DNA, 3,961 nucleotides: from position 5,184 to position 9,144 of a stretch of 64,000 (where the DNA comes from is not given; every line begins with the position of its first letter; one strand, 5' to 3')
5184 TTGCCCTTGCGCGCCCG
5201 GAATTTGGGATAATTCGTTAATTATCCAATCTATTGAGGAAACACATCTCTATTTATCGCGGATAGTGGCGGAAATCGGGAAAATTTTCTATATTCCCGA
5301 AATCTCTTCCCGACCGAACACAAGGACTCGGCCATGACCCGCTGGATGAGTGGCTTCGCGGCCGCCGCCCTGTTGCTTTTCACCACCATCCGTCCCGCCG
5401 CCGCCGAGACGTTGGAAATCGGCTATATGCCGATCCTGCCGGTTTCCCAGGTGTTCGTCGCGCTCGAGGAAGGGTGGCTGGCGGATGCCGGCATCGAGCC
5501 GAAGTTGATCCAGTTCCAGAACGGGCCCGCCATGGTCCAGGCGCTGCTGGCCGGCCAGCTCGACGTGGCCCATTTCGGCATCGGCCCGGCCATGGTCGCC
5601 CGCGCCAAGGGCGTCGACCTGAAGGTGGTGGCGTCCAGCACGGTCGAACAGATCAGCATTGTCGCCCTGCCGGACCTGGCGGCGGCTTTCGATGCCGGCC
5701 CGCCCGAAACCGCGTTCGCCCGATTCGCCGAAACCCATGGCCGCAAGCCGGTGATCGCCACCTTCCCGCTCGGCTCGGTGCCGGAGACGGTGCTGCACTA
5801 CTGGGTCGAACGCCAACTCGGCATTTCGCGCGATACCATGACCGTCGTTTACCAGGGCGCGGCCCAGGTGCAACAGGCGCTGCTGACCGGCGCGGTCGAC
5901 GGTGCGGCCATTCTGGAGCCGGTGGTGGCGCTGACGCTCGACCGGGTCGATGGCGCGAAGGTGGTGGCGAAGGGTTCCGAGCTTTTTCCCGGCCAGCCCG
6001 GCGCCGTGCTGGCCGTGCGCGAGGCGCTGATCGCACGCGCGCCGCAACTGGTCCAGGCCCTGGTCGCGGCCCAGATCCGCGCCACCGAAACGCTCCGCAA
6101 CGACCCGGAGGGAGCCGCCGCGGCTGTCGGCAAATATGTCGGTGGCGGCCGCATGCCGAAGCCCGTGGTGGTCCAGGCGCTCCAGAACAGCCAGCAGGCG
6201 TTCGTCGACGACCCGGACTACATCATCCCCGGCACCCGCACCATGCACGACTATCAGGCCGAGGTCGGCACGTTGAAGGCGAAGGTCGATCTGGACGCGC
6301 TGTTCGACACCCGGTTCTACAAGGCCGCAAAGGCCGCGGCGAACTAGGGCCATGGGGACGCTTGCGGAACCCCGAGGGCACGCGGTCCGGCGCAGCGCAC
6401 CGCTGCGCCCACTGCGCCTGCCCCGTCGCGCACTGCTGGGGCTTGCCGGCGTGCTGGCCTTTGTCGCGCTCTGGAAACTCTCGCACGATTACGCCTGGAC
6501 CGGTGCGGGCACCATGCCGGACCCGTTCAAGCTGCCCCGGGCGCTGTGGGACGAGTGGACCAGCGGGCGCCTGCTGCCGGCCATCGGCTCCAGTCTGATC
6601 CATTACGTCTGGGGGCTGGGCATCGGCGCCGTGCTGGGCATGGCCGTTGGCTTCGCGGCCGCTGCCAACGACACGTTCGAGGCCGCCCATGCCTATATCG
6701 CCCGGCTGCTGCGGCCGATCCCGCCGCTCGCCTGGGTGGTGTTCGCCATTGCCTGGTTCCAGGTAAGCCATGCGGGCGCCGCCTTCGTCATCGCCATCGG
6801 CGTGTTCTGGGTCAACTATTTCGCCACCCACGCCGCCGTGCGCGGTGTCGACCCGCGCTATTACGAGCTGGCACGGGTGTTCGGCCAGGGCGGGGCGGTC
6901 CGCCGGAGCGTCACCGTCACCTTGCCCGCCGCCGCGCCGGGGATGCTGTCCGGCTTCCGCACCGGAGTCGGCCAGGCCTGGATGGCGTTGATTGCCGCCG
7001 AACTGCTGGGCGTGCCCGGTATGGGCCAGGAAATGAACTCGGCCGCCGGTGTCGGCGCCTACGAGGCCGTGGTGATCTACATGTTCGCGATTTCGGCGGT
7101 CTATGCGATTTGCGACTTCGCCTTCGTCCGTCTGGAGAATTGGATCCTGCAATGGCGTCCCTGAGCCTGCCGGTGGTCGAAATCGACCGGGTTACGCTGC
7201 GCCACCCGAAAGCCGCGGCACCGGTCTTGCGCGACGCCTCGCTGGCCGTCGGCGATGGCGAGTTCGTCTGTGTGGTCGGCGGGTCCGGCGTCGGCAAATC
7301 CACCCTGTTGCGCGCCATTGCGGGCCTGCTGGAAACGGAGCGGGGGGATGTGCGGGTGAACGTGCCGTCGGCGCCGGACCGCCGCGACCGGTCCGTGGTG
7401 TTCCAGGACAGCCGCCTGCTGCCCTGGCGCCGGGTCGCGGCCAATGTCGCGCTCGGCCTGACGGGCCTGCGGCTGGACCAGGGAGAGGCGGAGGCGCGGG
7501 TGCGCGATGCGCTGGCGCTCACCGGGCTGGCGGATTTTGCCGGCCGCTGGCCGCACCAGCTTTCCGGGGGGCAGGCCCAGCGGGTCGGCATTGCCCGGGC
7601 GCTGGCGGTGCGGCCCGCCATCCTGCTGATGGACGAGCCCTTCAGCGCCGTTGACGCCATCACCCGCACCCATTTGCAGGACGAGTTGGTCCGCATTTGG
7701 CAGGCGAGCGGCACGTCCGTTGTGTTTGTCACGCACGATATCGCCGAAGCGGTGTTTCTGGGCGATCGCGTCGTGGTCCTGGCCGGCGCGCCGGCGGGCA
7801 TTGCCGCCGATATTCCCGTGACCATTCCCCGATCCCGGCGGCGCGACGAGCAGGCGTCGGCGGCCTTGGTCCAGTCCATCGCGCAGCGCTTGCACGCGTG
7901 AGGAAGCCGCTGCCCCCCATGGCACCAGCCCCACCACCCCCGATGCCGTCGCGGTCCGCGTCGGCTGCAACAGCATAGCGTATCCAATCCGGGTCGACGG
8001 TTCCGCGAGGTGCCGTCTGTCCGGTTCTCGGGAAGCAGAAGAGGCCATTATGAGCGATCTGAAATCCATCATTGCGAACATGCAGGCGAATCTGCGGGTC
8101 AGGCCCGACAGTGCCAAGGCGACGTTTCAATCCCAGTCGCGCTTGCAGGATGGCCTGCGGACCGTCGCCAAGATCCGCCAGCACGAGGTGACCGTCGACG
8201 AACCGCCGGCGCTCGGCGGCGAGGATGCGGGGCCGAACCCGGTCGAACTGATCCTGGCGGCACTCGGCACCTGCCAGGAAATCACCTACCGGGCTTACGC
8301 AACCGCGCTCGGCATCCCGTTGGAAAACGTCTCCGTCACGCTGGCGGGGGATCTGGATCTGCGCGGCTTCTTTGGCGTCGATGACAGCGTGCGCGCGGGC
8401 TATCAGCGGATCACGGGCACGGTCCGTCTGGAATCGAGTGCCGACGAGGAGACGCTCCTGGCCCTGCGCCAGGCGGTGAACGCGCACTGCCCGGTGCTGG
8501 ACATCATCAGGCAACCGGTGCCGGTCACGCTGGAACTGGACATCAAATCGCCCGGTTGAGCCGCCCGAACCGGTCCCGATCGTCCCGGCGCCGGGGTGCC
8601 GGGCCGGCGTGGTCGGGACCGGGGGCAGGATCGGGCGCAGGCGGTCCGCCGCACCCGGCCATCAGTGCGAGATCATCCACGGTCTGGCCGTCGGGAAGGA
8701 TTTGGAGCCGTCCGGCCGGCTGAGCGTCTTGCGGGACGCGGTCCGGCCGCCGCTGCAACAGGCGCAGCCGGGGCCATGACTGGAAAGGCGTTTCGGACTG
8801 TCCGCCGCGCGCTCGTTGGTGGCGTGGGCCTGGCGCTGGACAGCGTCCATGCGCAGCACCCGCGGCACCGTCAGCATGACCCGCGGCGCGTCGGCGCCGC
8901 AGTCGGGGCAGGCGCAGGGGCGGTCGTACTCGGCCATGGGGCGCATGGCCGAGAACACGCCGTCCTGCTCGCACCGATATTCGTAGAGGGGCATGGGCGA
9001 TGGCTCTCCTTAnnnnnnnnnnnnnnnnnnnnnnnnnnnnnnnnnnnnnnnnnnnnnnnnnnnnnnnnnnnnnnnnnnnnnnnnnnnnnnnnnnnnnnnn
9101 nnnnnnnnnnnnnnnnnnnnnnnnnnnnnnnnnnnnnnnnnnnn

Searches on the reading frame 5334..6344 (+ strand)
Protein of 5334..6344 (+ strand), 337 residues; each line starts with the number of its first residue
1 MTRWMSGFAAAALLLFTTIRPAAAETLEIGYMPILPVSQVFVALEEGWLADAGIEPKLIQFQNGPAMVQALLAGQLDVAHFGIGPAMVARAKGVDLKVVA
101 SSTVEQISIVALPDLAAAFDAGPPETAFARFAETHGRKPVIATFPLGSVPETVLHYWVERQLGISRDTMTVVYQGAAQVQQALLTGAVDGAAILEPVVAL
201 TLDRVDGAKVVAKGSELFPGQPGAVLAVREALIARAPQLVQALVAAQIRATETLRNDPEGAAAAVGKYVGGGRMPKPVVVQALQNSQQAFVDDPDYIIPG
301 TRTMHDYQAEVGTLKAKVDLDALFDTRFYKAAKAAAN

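Call 63: search_protein_families(library=pfam, proteins=[window:5334-6344:+], max_evalue=0.00001)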
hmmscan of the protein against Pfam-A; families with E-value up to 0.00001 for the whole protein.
window:5334-6344:+ (337 aa): 2 families
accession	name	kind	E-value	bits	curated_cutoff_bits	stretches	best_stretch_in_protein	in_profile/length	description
PF13379.11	NMT1_2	-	4.5e-34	118.8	24.7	1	24-264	5-247/252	NMT1-like family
PF09084.16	NMT1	-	6.6e-16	59.3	20.5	1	39-261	6-216/216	NMT1/THI5 like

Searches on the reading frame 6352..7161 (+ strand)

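Call 63: search_protein_families(library=pfam, proteins=[window:6352-7161:+], max_evalue=0.00001)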
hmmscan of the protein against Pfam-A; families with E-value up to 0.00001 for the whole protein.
window:6352-7161:+ (270 aa): 1 family
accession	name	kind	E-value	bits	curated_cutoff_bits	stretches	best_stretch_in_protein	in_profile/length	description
PF00528.27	BPD_transp_1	-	1.9e-13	51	26.4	1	96-263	1-176/184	Binding-protein-dependent transport system inner membrane component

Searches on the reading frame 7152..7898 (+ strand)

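Call 63: search_protein_families(library=pfam, proteins=[window:7152-7898:+], max_evalue=0.00001)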
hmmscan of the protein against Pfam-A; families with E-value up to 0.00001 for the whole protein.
seq(249 aa): 3 families
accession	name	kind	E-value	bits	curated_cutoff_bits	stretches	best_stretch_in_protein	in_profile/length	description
PF00005.33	ABC_tran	-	4.9e-29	102.1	25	1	26-164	1-136/137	ABC transporter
PF13304.12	AAA_21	-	2.1e-06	28.5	27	0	38-73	1-31/304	AAA domain, putative AbiEii toxin, Type IV TA system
PF09818.15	ABC_ATPase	-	3.4e-06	26.7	23.2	0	137-212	158-231/283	P-loop domain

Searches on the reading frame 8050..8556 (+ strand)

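Call 63: search_protein_families(library=pfam, proteins=[window:8050-8556:+], max_evalue=0.00001)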
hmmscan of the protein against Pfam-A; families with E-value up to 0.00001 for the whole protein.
window:8050-8556:+ (169 aa): 1 family
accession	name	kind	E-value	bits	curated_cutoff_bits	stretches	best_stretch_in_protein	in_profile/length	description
PF02566.24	OsmC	-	2.6e-21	76.4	27.5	1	57-162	1-100/100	OsmC-like protein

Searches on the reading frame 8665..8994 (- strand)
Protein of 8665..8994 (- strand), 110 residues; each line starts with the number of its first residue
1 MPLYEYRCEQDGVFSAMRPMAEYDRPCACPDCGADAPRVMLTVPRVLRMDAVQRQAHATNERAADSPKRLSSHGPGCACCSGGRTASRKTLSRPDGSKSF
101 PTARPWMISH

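Call 63: search_protein_families(library=pfam, proteins=[window:8665-8994:-], max_evalue=0.00001)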
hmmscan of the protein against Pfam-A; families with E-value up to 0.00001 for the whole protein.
window:8665-8994:- (110 aa): 1 family
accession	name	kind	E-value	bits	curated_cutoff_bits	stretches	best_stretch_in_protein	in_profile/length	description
PF09723.15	Zn_ribbon_8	-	5.8e-11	42.7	34.4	1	1-40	1-41/41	Zinc ribbon domain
